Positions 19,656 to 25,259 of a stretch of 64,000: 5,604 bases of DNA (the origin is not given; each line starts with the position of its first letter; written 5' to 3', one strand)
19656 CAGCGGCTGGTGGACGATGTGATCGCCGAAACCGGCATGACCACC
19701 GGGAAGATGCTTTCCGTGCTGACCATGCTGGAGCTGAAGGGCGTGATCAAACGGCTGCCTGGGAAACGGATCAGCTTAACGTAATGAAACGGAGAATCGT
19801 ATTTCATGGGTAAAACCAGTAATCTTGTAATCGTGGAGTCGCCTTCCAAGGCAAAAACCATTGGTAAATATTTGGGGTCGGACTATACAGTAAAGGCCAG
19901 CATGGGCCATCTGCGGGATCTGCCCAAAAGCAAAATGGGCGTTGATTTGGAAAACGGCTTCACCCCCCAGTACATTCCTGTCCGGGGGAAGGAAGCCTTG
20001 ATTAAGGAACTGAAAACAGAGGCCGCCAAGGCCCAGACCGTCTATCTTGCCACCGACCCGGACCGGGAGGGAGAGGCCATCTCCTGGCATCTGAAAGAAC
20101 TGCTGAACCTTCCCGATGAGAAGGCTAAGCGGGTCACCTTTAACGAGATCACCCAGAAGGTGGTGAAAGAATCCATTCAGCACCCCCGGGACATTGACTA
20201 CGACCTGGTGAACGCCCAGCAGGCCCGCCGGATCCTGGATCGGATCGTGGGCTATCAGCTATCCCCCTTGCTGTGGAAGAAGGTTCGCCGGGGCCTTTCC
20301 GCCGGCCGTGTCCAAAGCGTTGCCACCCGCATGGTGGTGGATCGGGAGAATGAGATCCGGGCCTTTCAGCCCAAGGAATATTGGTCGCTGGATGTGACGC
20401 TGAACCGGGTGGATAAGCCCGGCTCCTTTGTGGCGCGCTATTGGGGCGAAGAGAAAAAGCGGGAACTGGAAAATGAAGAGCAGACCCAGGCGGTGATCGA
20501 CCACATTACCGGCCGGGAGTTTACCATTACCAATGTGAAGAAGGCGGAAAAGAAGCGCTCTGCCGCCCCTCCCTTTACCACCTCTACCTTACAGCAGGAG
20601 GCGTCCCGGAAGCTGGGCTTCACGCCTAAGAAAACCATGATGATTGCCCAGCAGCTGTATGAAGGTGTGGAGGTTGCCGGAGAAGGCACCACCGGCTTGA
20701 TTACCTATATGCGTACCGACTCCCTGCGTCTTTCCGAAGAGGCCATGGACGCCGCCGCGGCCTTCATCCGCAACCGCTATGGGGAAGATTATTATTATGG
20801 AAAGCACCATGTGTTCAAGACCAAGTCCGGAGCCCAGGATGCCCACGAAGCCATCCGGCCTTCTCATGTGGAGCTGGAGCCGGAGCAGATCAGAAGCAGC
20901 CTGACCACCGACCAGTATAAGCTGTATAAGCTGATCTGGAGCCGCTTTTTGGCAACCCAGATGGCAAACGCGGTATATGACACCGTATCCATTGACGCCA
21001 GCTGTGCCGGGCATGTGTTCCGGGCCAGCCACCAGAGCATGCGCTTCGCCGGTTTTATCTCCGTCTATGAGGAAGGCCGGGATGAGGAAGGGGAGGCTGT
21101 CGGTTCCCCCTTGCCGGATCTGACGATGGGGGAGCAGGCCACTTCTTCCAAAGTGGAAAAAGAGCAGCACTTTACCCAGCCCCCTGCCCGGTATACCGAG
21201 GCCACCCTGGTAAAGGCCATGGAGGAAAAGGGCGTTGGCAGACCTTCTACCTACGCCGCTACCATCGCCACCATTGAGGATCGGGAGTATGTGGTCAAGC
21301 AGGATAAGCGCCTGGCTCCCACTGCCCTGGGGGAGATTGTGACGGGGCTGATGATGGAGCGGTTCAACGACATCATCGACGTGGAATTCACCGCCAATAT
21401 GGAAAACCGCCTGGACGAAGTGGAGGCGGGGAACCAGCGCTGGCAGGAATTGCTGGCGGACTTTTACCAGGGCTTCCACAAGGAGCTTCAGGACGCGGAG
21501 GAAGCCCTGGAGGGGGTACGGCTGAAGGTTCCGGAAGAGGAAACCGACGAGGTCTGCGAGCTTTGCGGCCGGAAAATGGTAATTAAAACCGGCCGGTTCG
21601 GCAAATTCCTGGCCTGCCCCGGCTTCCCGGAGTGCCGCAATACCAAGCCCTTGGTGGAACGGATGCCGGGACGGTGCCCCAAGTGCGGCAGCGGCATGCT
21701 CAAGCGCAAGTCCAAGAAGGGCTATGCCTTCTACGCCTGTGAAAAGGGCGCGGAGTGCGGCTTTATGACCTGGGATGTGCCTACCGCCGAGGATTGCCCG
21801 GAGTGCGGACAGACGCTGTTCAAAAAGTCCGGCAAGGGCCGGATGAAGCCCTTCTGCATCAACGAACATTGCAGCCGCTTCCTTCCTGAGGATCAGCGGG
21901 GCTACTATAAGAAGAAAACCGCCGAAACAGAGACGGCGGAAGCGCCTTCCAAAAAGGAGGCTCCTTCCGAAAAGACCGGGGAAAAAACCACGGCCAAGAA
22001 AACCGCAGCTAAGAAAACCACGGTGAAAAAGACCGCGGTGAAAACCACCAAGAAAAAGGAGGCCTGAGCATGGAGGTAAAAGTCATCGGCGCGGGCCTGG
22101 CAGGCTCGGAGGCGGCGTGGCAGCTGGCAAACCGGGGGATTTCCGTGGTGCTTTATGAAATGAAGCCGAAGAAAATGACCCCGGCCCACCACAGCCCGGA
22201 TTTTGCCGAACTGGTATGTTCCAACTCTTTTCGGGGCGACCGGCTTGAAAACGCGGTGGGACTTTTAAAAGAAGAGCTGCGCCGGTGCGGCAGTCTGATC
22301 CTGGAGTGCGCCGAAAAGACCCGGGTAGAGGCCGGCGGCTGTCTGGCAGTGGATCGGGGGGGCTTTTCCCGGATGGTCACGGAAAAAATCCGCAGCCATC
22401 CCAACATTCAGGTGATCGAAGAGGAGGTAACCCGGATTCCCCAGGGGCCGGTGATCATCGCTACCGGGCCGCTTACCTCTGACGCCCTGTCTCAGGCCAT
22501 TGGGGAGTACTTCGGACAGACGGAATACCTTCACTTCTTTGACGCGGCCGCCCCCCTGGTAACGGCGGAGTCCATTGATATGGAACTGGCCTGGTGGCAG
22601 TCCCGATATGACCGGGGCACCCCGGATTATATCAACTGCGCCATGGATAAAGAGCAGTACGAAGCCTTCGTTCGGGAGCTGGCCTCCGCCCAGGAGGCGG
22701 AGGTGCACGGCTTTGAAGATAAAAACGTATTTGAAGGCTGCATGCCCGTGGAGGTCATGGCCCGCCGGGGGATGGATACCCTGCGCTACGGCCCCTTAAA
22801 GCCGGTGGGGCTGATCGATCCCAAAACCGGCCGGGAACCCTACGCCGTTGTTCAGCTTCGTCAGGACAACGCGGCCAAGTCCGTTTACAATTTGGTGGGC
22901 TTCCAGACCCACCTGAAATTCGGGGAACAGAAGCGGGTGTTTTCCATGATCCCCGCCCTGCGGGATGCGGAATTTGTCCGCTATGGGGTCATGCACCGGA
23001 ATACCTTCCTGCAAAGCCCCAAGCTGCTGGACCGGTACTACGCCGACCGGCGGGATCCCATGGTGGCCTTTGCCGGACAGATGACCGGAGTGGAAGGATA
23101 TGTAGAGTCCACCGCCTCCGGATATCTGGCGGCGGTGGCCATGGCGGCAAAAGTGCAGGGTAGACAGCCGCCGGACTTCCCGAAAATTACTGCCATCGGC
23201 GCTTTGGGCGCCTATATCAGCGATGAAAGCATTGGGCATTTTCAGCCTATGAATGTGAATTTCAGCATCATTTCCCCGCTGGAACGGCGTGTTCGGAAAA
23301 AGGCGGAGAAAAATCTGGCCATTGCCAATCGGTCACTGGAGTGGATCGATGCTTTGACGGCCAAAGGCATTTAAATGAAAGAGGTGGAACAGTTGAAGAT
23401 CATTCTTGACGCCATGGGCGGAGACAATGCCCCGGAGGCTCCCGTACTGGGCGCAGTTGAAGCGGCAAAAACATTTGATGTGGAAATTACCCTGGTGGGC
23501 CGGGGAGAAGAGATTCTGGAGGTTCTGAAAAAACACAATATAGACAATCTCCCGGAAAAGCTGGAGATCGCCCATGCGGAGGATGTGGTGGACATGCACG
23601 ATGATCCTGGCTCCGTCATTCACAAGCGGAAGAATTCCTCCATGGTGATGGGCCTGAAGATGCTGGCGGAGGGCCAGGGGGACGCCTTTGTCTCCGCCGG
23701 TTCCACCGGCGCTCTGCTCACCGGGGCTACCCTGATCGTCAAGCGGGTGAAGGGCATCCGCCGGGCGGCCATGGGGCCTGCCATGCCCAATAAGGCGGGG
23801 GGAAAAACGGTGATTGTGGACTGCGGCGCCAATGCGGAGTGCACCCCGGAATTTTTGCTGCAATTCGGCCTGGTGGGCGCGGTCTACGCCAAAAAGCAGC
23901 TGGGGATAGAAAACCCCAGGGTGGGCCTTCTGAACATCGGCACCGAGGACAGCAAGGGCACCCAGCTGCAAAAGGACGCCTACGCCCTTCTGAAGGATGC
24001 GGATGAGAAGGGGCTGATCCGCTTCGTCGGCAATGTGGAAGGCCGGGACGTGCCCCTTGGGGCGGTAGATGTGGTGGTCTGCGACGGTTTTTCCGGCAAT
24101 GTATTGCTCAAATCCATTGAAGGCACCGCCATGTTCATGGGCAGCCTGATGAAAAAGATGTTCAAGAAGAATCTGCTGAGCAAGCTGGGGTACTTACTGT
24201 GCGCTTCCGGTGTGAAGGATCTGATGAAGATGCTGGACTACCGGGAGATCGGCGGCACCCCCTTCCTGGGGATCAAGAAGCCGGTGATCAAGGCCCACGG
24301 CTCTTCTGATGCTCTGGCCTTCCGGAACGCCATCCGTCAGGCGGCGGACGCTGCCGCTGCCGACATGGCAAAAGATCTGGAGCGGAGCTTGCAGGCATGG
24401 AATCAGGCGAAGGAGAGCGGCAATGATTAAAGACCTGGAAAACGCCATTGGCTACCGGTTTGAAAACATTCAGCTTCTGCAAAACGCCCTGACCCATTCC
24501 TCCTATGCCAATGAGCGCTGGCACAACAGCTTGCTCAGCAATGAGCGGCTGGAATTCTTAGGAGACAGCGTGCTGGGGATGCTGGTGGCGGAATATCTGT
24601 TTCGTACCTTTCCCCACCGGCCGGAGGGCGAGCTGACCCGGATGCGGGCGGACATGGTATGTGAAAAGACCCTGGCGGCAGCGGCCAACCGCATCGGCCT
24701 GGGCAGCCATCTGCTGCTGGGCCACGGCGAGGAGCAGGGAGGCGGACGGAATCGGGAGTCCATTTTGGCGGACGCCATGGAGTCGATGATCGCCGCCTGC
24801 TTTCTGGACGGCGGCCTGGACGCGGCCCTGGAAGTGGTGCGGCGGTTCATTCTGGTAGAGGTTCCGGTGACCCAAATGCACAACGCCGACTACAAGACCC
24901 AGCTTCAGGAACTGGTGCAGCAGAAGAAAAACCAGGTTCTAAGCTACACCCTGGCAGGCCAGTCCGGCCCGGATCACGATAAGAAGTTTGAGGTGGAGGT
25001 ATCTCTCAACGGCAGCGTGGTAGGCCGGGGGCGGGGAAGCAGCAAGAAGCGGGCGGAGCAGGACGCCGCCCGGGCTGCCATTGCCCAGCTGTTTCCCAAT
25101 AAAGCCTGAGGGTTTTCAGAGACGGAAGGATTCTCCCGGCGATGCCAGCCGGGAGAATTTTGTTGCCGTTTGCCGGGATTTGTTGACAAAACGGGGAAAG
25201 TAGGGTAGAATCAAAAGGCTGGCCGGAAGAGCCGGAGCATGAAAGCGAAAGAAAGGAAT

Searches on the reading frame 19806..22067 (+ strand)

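Call 9: search_protein_families(library=pfam, proteins=[window:19806-22067:+], max_evalue=0.0001)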
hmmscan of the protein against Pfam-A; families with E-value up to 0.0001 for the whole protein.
window:19806-22067:+ (753 aa): 3 families
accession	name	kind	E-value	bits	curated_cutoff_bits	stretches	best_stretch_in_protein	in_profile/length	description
PF01131.25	Topoisom_bac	-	5e-130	434.6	35.1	1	130-550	2-410/411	DNA topoisomerase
PF01751.28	Toprim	-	2.6e-23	82.4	23.1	1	7-115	2-96/96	Toprim domain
PF01396.24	Zn_ribbon_Top1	-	6.7e-22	77.4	32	2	582-616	2-36/39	Topoisomerase DNA binding C4 zinc finger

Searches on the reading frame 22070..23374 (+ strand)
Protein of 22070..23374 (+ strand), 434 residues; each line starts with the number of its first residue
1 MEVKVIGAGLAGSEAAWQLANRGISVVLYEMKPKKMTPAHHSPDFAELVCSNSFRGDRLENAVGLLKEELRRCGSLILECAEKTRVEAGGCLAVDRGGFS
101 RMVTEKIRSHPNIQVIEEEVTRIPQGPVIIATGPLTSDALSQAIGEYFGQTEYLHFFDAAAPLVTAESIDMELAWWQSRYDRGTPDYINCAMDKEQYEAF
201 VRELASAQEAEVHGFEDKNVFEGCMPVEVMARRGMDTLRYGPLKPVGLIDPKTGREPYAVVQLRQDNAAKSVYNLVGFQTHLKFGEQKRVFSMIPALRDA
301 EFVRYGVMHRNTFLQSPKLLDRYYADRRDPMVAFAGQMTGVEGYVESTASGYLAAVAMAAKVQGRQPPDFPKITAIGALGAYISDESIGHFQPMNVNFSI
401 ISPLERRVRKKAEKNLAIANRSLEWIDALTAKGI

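Call 9: search_protein_families(library=pfam, proteins=[window:22070-23374:+], max_evalue=0.0001)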
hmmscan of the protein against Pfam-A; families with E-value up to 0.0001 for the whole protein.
window:22070-23374:+ (434 aa): 3 families
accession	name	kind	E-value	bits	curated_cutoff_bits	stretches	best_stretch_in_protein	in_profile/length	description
PF01134.28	GIDA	-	5.2e-93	312.6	22.1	1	3-365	2-390/391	Glucose inhibited division protein A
PF13450.12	NAD_binding_8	-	2.5e-06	28.1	21.9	1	5-33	1-29/68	NAD(P)-binding Rossmann-like domain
PF01266.30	DAO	-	8.1e-06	26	27.9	1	3-32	2-31/353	FAD dependent oxidoreductase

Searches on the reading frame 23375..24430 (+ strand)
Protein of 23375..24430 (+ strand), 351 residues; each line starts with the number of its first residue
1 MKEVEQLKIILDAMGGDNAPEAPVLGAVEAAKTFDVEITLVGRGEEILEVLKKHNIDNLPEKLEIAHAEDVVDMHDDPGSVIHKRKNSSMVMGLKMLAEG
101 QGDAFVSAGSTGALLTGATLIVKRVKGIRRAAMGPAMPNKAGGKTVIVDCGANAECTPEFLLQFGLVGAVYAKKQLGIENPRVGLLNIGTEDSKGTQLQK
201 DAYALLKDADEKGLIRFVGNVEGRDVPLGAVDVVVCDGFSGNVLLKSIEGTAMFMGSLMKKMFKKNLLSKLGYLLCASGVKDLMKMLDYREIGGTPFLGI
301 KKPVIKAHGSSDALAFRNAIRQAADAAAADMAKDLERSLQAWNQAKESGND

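Call 5: search_protein_families(library=pfam, proteins=[window:23375-24430:+], max_evalue=0.001)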
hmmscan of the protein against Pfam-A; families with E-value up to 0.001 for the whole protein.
window:23375-24430:+ (351 aa): 2 families
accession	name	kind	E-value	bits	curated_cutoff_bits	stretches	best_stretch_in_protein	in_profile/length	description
PF02504.20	FA_synthesis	-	1.4e-103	346.9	29.1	1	7-332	1-322/324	Fatty acid synthesis protein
PF01515.24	PTA_PTB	-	9e-05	22.4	24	1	83-210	85-225/319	Phosphate acetyl/butaryl transferase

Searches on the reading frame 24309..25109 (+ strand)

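Call 5: search_protein_families(library=pfam, proteins=[window:24309-25109:+], max_evalue=0.001)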
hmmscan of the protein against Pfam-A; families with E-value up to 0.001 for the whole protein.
window:24309-25109:+ (266 aa): 5 families
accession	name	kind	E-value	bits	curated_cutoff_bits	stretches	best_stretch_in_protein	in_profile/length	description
PF14622.11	Ribonucleas_3_3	-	3.5e-40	137.6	35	1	54-183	2-126/128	Ribonuclease-III-like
PF00636.31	Ribonuclease_3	-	2e-26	93.2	27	1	79-169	1-102/102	Ribonuclease III domain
PF00035.32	dsrm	-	5e-19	69.1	23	1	195-261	1-66/66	Double-stranded RNA binding motif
PF22935.1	RM44_endonuclase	-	9.6e-06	26.2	27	1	53-136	19-116/139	Large ribosomal subunit protein mL44, endonuclease domain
PF24995.1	DSRM_2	-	0.00066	20.5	27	0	226-261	42-77/79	dsRNA binding domain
